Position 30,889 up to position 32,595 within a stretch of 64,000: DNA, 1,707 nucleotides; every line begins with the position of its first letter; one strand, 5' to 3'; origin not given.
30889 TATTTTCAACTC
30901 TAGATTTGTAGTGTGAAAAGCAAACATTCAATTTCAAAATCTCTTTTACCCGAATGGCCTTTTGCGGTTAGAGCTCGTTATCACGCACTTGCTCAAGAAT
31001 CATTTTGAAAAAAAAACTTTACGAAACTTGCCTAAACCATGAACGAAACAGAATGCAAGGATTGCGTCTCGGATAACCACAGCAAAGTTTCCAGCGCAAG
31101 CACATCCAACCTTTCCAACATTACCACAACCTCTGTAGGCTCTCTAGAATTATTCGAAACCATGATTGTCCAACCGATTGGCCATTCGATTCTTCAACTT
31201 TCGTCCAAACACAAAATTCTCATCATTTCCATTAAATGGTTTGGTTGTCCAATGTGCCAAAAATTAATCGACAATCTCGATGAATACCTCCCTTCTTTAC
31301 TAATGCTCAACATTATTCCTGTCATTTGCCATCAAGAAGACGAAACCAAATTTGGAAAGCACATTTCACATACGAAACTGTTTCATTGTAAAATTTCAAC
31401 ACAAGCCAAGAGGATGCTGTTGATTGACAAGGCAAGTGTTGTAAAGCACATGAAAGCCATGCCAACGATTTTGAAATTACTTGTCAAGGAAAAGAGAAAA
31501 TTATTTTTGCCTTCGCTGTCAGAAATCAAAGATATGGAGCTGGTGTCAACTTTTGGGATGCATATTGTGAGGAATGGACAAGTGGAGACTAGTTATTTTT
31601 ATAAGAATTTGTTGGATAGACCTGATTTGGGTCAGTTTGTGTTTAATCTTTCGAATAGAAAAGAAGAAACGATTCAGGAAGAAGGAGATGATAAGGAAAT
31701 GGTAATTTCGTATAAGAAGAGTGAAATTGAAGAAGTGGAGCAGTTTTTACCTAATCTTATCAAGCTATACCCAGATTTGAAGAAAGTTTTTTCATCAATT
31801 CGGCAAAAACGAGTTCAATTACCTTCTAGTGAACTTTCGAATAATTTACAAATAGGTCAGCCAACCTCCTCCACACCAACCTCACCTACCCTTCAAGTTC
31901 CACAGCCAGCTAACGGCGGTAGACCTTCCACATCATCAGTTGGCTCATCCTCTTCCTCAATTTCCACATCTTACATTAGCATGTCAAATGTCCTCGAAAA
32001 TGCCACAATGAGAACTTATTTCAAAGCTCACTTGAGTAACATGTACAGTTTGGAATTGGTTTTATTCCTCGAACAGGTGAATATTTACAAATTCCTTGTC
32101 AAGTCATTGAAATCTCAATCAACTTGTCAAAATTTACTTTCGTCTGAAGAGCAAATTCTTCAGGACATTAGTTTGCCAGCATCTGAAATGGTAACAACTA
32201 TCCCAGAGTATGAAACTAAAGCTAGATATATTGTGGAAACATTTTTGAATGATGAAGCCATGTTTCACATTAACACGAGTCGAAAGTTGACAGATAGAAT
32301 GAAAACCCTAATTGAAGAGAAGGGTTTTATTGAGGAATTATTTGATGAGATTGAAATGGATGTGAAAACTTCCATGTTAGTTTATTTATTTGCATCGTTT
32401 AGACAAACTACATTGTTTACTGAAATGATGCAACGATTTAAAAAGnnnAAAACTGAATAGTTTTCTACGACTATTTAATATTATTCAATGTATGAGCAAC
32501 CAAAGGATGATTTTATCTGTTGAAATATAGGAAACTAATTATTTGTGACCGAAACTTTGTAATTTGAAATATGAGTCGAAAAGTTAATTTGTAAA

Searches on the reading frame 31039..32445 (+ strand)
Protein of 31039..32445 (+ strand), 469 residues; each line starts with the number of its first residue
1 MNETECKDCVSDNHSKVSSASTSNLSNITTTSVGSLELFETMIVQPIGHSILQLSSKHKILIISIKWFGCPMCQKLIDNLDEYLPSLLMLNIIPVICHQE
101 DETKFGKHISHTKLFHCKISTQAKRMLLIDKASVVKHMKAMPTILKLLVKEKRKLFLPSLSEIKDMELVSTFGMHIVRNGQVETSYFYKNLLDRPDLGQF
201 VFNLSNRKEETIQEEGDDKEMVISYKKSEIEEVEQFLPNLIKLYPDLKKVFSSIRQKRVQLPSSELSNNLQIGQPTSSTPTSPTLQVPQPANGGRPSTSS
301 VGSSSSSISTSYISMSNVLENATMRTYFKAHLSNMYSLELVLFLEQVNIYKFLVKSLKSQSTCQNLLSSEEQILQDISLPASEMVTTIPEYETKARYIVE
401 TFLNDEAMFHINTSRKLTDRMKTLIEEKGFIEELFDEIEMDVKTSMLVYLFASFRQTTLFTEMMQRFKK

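Call 3: search_protein_families(library=pfam, proteins=[window:31039-32445:+], max_evalue=1)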
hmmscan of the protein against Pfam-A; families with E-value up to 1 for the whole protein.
window:31039-32445:+ (469 aa): 2 families
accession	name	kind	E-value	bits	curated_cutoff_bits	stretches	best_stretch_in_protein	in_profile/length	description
PF00615.24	RGS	-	7.1e-06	26.8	23.9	1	314-462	1-116/117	Regulator of G protein signaling domain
PF13905.12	Thioredoxin_8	-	0.0077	17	27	0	69-123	12-69/94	Thioredoxin-like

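Call 85: find_homologous_proteins(query=window:31039-32445:+, max_evalue=0.00001)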
Query window:31039-32445:+ (469 aa): 5 proteins with E <= 0.00001 among 6378 candidates.
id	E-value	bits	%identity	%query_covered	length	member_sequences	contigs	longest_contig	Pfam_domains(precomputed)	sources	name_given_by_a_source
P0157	0.0e+0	1015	100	100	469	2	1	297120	PF00615.25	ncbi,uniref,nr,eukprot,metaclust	ncbi:RGS domain-containing protein [Naegleria gruberi]|uniref:RGS domain-containing protein n=1 Tax=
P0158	2.9e-94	335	43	97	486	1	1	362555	PF00615.25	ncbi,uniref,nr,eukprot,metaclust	ncbi:predicted protein [Naegleria gruberi]|uniref:Predicted protein n=1 Tax=Naegleria gruberi TaxID=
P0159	1.7e-92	329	44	84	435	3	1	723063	PF00615.25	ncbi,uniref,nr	ncbi:hypothetical protein FDP41_009112 [Naegleria fowleri]|uniref:RGS domain-containing protein n=1 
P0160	2.6e-60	223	37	50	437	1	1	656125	PF00615.25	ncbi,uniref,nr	ncbi:hypothetical protein C9374_004114 [Naegleria lovaniensis]|uniref:RGS domain-containing protein 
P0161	1.6e-42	164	39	50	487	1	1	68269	-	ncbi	ncbi:hypothetical protein ABK040_016016 [Willaertia magna]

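Call 86: find_encoding_contigs(protein=P0160, flank=10000, max_places=2)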
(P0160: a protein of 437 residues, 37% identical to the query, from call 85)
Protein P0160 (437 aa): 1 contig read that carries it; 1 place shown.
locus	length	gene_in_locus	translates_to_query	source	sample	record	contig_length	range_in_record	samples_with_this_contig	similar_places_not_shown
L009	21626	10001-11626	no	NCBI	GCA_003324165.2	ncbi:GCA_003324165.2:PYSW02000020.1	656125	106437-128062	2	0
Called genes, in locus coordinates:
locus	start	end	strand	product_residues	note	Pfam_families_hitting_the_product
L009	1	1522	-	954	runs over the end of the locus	-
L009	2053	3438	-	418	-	PF03747:ADP_ribosyl_GH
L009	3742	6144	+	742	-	PF00069:Pkinase, PF07714:PK_Tyr_Ser-Thr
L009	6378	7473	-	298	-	PF13854:Kelch_HCF, PF24681:Kelch_KLHDC2_KLHL20_DRC7, PF13415:Beta-prop_FBX42, PF01344:Kelch_1, PF24981:Beta-prop_ATRN-LZTR1, PF01344:Kelch_1, PF13415:Beta-prop_FBX42, PF24681:Kelch_KLHDC2_KLHL20_DRC7, +6 more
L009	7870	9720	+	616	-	-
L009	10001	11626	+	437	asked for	PF00615:RGS (weak)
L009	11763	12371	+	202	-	-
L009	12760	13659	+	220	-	PF13475:DUF4116 (faint)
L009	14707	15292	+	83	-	PF02320:UCR_hinge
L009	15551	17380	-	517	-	PF08240:ADH_N (weak)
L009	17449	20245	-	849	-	PF22916:UTP25_NTPase-like, PF06862:Utp25_C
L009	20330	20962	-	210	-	-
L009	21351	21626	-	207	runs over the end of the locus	PF21897:DUF6919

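Call 87: find_encoding_contigs(protein=P0159, flank=10000, max_places=2)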
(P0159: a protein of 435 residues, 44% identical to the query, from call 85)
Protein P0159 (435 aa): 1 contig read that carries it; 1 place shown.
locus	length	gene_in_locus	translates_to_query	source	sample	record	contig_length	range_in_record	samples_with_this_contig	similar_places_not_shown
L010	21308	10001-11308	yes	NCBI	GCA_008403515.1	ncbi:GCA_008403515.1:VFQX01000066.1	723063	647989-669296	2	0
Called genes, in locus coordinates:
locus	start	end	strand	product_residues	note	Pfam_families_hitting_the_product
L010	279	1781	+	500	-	PF00078:RVT_1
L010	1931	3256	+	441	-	PF00075:RNase_H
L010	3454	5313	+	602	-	PF09511:RNA_lig_T4_1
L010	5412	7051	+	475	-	PF03061:4HBT (weak)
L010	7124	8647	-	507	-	PF00615:RGS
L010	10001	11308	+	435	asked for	PF00615:RGS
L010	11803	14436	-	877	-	-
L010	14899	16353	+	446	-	-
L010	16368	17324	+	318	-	-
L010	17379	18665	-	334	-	PF10021:PARG_cat_microb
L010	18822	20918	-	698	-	-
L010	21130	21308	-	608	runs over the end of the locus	-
